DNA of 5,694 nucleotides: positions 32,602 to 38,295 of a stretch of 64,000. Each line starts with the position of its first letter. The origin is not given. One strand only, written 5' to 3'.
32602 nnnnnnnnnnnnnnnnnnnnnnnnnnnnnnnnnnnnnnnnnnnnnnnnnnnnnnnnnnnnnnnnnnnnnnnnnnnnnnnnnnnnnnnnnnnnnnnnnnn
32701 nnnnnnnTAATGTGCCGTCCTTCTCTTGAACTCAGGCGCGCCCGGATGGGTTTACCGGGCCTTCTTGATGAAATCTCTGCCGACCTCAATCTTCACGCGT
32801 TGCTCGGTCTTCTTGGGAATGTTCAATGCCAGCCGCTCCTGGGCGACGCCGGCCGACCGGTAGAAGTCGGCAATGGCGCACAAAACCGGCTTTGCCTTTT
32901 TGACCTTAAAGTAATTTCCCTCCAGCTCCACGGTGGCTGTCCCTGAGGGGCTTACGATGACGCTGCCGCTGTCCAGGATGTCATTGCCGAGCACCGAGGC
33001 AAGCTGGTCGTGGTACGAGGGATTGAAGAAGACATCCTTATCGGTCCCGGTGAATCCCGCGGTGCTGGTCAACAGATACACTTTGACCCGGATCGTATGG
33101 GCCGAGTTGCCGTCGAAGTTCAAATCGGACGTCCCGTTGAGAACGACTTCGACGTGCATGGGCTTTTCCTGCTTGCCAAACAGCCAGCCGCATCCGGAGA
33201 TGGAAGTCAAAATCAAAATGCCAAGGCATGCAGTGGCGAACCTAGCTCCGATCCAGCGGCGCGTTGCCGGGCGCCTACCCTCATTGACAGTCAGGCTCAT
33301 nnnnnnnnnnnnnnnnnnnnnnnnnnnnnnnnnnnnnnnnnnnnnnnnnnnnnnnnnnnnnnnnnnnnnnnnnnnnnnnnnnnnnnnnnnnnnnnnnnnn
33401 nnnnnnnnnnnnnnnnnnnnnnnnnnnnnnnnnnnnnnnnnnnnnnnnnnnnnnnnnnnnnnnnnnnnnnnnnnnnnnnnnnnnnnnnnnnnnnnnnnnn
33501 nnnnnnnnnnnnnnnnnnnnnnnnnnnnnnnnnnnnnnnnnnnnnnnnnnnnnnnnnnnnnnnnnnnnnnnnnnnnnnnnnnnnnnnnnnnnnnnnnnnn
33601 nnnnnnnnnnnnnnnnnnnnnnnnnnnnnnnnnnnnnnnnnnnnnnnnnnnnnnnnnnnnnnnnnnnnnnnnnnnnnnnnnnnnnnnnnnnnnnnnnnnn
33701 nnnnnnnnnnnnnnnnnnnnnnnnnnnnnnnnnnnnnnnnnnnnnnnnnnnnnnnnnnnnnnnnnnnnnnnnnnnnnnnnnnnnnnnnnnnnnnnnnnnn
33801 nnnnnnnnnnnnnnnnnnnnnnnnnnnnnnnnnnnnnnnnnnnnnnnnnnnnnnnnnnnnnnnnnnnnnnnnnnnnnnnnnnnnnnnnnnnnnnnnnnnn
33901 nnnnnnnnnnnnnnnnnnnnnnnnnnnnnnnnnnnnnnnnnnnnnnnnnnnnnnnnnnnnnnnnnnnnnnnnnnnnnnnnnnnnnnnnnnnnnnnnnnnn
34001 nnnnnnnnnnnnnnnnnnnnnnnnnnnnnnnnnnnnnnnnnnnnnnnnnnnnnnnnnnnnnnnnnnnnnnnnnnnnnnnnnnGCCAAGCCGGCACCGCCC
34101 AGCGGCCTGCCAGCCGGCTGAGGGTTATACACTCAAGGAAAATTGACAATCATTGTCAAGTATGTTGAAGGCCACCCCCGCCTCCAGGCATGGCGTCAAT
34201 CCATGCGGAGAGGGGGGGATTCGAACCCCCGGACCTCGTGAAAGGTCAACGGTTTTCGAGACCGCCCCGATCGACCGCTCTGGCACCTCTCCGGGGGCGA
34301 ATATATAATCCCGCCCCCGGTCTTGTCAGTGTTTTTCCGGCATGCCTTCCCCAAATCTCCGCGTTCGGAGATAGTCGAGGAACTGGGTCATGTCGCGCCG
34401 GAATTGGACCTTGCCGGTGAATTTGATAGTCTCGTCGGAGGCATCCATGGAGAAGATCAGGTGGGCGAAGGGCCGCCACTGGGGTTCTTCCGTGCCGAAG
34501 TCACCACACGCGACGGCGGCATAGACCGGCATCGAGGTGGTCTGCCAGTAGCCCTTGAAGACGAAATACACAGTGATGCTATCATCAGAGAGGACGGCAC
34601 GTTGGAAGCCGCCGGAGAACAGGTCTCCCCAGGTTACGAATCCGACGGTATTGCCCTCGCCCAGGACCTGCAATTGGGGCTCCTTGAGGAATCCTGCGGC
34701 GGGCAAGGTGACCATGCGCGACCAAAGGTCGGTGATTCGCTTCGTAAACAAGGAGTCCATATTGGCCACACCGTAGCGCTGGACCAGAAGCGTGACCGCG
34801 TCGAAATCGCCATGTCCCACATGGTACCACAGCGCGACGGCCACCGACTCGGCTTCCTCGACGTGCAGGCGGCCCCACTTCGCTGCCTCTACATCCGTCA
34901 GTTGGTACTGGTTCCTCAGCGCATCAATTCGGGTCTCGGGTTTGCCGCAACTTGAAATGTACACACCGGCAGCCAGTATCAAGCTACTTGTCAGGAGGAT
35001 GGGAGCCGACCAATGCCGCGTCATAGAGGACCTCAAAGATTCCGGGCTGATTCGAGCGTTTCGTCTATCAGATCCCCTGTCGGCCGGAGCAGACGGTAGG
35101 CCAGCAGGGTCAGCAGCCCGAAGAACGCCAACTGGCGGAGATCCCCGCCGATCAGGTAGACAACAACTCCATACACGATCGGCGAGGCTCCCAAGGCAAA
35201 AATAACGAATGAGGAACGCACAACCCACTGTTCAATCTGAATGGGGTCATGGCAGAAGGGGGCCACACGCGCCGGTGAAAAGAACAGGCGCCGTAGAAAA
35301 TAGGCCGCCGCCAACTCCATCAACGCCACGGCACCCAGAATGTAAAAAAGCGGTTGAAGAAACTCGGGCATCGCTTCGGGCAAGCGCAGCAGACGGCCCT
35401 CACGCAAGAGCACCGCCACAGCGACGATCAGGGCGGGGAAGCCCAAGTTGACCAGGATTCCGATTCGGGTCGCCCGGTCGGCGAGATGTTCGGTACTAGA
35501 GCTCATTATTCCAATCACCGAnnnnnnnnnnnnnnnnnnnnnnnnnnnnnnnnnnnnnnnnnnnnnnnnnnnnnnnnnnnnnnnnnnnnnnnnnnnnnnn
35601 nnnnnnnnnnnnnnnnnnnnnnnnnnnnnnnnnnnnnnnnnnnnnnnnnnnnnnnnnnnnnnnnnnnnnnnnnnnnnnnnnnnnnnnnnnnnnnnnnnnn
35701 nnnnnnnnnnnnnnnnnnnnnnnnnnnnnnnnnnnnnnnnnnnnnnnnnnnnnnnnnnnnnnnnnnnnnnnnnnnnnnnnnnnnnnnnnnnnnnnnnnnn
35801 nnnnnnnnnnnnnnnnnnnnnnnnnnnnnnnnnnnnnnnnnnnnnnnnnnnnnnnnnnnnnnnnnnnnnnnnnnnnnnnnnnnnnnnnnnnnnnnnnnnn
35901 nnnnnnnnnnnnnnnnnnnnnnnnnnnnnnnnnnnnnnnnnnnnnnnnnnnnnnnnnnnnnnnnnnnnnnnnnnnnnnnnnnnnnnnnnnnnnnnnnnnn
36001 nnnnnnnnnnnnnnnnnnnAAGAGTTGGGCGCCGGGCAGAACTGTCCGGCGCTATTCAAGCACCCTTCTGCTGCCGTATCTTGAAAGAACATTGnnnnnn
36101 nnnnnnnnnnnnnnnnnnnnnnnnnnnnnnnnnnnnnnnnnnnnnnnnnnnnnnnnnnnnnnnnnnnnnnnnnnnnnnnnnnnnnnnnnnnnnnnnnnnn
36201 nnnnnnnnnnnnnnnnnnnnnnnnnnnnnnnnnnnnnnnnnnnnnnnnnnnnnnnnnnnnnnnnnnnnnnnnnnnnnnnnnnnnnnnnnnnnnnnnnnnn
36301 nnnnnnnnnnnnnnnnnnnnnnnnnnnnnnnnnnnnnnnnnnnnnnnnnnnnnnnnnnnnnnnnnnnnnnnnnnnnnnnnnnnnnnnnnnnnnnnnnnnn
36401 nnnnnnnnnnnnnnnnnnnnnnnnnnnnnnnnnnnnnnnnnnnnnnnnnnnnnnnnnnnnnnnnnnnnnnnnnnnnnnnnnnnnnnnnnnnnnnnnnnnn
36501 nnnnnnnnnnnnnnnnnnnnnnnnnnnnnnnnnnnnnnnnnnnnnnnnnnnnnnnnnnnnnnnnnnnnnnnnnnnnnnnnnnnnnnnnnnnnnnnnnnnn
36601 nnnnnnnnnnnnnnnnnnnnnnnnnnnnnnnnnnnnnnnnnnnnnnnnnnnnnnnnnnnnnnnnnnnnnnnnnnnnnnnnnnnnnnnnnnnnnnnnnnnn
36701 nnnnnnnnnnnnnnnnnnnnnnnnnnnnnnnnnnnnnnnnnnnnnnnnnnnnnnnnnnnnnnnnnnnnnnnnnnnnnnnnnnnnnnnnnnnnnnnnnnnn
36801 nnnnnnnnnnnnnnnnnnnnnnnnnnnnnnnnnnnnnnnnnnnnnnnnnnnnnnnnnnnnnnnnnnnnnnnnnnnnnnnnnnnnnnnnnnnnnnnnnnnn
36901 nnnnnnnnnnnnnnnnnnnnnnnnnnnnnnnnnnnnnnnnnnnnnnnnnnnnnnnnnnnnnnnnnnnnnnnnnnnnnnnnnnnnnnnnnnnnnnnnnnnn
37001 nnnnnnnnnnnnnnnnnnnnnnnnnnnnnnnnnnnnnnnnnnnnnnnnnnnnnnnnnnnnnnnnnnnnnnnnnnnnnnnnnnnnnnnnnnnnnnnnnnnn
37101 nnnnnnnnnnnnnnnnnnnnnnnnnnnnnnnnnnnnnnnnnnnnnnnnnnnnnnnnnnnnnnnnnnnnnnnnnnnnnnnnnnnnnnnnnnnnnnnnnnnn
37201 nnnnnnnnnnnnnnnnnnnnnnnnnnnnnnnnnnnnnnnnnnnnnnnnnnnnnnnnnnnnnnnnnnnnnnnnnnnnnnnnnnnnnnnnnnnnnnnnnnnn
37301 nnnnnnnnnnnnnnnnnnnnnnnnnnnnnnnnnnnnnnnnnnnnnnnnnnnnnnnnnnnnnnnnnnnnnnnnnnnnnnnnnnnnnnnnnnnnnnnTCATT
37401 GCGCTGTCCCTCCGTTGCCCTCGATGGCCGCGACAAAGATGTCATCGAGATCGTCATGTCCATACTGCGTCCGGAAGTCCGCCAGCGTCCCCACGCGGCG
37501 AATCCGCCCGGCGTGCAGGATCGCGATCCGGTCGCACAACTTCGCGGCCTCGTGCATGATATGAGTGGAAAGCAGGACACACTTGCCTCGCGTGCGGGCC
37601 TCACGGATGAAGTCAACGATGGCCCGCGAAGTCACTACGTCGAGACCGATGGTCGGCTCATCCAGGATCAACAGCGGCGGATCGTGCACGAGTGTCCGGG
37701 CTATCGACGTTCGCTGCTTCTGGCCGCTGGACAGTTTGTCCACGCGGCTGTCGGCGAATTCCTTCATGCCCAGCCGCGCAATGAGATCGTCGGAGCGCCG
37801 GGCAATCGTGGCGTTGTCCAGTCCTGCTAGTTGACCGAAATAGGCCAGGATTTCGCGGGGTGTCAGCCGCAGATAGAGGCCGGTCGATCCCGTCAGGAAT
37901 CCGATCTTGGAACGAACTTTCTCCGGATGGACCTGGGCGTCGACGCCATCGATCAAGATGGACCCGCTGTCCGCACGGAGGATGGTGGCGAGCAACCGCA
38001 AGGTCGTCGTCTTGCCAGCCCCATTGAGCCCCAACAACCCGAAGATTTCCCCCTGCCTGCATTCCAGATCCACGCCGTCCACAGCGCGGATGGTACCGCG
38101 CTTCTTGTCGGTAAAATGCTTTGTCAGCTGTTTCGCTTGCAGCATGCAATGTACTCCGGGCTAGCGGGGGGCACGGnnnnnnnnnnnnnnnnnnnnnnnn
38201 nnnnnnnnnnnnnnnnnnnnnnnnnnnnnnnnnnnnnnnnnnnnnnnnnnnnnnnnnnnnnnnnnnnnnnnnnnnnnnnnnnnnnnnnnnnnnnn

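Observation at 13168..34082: Complete single-array T6SS-i locus (tssJKLM-tagF-tssABC-hcp-tssEFG-clpV-vgrG)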

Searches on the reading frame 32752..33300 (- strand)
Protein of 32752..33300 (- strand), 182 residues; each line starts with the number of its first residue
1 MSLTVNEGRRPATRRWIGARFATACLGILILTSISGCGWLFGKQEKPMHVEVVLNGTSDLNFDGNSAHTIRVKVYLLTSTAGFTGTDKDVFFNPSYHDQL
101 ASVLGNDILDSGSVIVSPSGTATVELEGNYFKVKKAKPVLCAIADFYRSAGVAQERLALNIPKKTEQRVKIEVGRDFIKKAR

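Call 4: search_protein_families(library=pfam, proteins=[window:32752-33300:-])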
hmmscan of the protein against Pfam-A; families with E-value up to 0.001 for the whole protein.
window:32752-33300:- (182 aa): 1 family
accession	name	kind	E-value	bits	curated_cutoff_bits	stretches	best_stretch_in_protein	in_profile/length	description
PF12790.13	T6SS-SciN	-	9.2e-09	35.5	27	1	50-175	3-119/120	Type VI secretion lipoprotein, VasD, EvfM, TssJ, VC_A0113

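Call 12: search_protein_families(library=ncbifam, proteins=[window:32752-33300:-])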
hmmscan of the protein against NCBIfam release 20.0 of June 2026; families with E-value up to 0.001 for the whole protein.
window:32752-33300:- (182 aa): 1 family
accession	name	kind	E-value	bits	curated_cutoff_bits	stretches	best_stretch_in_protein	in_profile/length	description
TIGR03352.1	VI_chp_3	equivalog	3.4e-11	43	31.6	1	27-175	6-144/147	type VI secretion system lipoprotein TssJ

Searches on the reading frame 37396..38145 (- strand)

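Call 9: search_protein_families(library=pfam, proteins=[window:37396-38145:-])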
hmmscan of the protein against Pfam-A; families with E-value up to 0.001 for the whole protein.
window:37396-38145:- (249 aa): 2 families
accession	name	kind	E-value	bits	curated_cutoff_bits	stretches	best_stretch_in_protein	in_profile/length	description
PF00005.33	ABC_tran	-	1.9e-31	109.9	25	1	23-165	2-136/137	ABC transporter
PF13304.12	AAA_21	-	1.6e-10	42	27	1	137-196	237-299/304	AAA domain, putative AbiEii toxin, Type IV TA system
